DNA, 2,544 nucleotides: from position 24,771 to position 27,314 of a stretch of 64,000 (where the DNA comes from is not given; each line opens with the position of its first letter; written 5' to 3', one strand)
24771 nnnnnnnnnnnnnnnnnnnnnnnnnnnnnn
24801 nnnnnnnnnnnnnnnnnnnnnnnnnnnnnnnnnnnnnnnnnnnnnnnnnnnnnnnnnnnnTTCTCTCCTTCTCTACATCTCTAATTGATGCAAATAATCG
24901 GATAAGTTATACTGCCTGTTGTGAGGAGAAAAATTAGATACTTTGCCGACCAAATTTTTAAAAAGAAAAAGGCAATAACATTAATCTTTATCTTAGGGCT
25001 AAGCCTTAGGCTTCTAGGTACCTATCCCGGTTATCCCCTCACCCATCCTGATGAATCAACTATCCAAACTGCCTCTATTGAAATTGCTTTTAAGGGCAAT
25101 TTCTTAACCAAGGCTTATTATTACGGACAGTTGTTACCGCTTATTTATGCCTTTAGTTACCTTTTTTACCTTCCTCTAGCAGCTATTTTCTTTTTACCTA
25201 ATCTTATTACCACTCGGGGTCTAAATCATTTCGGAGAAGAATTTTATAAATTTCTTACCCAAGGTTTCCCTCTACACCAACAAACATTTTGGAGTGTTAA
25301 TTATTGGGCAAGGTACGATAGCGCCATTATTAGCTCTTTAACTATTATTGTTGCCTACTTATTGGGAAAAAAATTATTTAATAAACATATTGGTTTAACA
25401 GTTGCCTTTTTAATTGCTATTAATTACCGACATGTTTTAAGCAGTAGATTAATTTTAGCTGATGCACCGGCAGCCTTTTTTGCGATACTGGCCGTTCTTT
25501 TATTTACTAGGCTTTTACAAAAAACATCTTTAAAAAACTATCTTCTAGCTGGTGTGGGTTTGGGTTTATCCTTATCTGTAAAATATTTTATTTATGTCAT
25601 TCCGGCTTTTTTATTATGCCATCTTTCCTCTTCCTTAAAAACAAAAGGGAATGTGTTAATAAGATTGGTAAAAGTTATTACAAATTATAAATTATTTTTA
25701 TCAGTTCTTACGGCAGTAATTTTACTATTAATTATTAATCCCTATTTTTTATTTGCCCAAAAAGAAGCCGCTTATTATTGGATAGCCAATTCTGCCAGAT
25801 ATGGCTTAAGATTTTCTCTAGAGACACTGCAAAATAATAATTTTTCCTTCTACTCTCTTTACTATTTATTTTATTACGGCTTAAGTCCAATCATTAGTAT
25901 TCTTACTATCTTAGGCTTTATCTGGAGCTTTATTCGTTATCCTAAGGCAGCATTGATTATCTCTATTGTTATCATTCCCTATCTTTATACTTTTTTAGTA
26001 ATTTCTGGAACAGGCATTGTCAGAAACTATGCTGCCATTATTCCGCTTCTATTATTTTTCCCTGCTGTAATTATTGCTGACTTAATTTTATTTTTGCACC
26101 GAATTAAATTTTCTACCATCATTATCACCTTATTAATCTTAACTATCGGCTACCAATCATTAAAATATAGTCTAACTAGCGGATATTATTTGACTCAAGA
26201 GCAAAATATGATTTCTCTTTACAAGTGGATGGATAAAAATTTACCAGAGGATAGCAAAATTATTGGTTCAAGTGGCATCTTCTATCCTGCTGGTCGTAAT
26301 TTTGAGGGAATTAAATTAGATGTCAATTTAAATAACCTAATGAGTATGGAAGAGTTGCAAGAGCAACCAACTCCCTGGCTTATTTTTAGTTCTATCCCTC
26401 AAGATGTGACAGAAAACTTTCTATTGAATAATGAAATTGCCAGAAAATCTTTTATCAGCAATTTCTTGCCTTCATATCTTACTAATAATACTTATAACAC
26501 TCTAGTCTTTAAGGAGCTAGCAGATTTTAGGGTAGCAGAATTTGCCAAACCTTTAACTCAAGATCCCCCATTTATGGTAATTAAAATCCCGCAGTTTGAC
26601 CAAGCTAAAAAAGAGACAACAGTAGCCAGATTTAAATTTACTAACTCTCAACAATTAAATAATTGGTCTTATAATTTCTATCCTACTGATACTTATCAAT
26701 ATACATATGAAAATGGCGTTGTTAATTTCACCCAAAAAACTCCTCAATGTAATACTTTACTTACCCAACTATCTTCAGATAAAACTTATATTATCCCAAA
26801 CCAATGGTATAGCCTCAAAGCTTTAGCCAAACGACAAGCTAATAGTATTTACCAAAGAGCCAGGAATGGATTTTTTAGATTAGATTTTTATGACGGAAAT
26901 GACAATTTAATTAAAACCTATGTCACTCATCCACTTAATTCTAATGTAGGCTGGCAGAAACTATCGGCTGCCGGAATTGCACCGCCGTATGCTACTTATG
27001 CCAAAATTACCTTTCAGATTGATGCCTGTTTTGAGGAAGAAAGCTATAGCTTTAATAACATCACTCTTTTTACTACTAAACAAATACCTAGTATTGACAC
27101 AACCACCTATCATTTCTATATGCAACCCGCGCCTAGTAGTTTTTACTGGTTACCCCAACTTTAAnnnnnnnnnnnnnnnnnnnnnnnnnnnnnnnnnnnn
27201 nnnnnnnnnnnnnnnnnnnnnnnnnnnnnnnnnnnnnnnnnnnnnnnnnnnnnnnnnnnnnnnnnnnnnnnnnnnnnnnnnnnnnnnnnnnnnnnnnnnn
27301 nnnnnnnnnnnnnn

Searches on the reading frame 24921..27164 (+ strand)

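Call 7: search_protein_families(library=ncbifam, proteins=[window:24921-27164:+])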
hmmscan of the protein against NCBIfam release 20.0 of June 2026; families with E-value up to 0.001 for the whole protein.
window:24921-27164:+ (747 aa): 1 family
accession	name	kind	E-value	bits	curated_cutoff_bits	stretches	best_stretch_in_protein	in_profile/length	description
TIGR03663.1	TIGR03663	subfamily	0.00025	20.2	126.25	0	129-336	72-285/435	flippase activity-associated protein Agl23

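Call 73: search_protein_families(library=pfam, proteins=[window:24921-27164:+], max_evalue=0.001)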
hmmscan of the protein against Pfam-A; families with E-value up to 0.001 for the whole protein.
window:24921-27164:+ (747 aa): 2 families
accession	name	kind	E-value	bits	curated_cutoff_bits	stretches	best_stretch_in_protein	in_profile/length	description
PF02366.24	PMT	-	2.5e-14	53.8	22.7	1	120-279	74-234/245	Dolichyl-phosphate-mannose-protein mannosyltransferase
PF13231.12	PMT_2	-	2.9e-12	47.5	26.1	1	131-243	25-142/160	Dolichyl-phosphate-mannose-protein mannosyltransferase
